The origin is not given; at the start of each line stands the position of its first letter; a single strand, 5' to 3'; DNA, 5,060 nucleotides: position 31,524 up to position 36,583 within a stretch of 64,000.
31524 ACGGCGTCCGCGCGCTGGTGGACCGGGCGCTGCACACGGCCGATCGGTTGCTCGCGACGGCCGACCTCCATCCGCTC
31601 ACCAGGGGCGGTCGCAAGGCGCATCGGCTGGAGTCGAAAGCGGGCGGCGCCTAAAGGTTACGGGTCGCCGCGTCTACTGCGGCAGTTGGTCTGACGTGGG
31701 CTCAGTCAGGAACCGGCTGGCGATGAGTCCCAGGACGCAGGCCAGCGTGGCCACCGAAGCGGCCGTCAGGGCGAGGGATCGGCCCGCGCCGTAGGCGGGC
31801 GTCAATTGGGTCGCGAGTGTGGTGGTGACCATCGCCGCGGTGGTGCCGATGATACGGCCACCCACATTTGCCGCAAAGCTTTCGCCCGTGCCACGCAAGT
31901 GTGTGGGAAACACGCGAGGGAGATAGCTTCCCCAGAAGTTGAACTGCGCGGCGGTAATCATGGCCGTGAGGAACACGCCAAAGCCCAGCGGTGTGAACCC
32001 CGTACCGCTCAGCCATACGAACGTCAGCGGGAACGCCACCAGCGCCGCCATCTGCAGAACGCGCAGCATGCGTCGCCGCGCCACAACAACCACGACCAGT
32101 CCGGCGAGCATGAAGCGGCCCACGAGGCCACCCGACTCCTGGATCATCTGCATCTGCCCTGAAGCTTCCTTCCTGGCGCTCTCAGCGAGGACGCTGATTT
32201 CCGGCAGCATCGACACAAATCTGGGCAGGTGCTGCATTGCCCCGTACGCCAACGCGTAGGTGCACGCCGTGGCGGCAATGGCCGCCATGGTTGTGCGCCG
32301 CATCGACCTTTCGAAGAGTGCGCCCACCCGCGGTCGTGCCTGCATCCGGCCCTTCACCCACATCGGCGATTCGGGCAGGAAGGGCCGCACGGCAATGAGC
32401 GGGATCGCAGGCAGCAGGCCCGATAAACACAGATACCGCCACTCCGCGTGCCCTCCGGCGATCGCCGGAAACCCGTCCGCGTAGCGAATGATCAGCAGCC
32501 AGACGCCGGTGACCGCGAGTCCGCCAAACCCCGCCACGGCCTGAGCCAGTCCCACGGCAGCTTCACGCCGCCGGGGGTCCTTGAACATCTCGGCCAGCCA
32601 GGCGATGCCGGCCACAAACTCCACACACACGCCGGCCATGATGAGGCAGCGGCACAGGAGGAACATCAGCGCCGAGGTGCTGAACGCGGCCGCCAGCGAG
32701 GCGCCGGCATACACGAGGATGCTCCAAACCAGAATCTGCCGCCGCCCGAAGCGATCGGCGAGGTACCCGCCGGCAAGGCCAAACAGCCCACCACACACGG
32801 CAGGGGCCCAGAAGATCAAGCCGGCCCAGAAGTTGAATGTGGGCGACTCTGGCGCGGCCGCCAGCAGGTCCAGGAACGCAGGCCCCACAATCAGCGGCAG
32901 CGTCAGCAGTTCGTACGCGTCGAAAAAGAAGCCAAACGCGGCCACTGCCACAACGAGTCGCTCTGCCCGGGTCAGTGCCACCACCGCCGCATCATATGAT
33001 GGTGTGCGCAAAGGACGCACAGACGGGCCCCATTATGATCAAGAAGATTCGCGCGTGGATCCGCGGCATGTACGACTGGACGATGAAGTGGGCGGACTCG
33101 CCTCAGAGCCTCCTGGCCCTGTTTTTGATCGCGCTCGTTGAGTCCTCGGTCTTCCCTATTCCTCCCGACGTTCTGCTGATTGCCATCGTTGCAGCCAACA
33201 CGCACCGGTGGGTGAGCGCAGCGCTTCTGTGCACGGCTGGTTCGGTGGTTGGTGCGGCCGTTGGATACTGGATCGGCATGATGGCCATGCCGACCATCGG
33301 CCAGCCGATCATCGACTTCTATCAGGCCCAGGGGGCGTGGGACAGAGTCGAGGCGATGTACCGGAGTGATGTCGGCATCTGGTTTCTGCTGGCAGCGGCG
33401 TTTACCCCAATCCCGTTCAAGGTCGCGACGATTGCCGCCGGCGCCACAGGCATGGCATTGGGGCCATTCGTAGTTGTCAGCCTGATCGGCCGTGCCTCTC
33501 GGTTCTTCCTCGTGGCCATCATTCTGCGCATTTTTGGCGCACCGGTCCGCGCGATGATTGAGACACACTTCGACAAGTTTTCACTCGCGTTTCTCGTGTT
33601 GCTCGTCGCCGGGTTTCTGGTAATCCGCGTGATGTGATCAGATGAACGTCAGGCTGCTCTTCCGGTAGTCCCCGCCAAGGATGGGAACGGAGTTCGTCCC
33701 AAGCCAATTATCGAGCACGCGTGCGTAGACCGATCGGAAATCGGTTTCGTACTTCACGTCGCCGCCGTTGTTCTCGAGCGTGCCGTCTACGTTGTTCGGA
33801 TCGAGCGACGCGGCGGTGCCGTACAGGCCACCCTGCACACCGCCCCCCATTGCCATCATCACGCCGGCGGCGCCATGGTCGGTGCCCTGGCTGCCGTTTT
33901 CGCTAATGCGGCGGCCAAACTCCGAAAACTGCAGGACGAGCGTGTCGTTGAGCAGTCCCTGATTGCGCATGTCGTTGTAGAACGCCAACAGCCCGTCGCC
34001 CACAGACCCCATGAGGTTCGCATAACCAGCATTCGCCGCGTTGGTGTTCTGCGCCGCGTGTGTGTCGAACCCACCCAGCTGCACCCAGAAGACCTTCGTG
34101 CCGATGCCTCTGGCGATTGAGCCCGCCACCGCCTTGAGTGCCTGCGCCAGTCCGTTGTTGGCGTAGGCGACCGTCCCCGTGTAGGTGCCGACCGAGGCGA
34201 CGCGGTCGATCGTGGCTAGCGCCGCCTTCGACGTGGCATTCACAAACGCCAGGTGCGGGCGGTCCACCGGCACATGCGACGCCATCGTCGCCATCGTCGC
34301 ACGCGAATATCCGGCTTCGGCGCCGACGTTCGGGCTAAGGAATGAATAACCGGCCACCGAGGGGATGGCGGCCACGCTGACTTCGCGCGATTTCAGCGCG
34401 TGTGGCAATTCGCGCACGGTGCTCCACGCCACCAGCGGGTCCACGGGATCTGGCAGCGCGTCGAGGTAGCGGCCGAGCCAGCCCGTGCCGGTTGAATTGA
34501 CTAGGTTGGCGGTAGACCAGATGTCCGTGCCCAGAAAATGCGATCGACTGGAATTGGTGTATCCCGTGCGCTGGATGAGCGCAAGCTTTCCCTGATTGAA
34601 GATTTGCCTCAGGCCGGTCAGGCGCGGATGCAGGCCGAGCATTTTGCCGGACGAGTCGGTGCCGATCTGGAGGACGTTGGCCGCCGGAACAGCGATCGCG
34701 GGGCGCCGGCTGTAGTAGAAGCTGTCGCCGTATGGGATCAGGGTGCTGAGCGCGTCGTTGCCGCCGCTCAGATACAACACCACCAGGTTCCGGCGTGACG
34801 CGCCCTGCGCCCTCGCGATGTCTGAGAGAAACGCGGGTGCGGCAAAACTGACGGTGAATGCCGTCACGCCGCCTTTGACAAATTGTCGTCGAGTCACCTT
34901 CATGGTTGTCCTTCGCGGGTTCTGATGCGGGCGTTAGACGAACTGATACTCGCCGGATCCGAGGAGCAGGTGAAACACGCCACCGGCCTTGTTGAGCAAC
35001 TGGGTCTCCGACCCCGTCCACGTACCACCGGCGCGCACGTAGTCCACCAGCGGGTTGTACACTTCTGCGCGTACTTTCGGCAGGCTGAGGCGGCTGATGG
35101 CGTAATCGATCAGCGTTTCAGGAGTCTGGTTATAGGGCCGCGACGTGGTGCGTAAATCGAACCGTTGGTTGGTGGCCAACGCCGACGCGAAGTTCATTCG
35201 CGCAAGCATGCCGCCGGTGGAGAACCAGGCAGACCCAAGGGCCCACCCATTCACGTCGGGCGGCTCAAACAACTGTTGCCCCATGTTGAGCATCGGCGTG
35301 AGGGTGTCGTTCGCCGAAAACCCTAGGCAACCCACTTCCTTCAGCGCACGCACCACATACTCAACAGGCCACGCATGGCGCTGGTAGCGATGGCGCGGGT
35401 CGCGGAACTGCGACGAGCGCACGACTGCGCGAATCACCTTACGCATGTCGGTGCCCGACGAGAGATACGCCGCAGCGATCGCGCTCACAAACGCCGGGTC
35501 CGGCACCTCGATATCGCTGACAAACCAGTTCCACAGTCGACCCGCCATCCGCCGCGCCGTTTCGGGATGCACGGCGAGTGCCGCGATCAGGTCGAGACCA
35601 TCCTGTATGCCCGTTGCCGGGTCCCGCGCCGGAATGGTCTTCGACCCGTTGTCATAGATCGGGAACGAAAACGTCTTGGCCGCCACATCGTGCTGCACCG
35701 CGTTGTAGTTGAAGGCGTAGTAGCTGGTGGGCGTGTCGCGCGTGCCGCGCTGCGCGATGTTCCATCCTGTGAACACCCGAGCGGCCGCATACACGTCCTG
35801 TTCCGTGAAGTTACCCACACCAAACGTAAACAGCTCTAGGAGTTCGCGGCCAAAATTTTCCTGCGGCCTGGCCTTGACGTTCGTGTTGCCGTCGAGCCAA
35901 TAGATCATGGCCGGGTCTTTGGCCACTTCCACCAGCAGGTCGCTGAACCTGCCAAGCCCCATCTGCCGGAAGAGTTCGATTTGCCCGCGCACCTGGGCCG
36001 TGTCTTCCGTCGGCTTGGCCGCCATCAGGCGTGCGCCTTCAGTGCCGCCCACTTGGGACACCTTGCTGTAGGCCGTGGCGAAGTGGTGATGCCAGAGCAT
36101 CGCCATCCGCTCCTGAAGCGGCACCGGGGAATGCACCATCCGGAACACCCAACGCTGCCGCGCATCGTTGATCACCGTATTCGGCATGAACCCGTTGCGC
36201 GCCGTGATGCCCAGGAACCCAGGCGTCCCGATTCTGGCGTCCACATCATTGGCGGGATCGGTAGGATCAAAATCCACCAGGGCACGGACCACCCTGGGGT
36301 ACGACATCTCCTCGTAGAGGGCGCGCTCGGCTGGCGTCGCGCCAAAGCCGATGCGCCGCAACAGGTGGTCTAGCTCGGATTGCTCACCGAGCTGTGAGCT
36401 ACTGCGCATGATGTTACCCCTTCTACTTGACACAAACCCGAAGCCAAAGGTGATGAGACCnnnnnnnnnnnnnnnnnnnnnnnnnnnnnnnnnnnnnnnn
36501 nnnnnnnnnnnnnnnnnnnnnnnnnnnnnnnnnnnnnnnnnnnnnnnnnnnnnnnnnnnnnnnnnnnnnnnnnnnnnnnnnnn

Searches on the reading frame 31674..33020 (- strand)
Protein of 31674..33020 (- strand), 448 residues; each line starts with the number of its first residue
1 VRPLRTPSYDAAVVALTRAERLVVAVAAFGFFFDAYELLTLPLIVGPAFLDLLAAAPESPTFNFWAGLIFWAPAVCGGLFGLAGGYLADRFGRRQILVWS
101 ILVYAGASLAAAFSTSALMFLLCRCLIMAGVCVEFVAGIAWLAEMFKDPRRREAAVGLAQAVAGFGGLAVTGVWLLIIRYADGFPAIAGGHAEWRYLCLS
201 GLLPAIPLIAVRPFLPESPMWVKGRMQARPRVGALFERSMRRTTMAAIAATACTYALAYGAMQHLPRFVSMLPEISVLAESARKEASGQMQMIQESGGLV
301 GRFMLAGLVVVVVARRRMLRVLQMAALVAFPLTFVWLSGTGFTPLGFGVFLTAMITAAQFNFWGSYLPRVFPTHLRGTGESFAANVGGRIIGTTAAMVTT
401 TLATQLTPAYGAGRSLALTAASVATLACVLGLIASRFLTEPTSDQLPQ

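Call 41: search_protein_families(library=pfam, proteins=[window:31674-33020:-], max_evalue=0.00001)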
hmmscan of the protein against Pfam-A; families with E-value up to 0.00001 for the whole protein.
window:31674-33020:- (448 aa): 2 families
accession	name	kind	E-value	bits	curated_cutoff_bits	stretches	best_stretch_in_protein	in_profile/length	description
PF07690.21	MFS_1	-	6.5e-20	71.8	33.4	1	59-387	33-339/347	Major Facilitator Superfamily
PF00083.30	Sugar_tr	-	1.9e-13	50.6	22.3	1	69-223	51-199/452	Sugar (and other) transporter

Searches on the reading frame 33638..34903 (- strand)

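Call 41: search_protein_families(library=pfam, proteins=[window:33638-34903:-], max_evalue=0.00001)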
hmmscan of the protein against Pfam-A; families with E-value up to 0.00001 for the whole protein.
window:33638-34903:- (421 aa): 1 family
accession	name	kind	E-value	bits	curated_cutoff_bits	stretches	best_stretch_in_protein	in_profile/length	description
PF07394.17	DUF1501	-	9.1e-32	111.1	27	1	38-374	2-346/390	Protein of unknown function (DUF1501)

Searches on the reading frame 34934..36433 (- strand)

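Call 41: search_protein_families(library=pfam, proteins=[window:34934-36433:-], max_evalue=0.00001)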
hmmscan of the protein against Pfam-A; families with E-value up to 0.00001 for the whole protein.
window:34934-36433:- (499 aa): 1 family
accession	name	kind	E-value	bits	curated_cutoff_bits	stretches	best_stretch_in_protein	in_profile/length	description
PF08811.16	DUF1800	-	7.1e-97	325.6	26.1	1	23-497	1-418/419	Protein of unknown function (DUF1800)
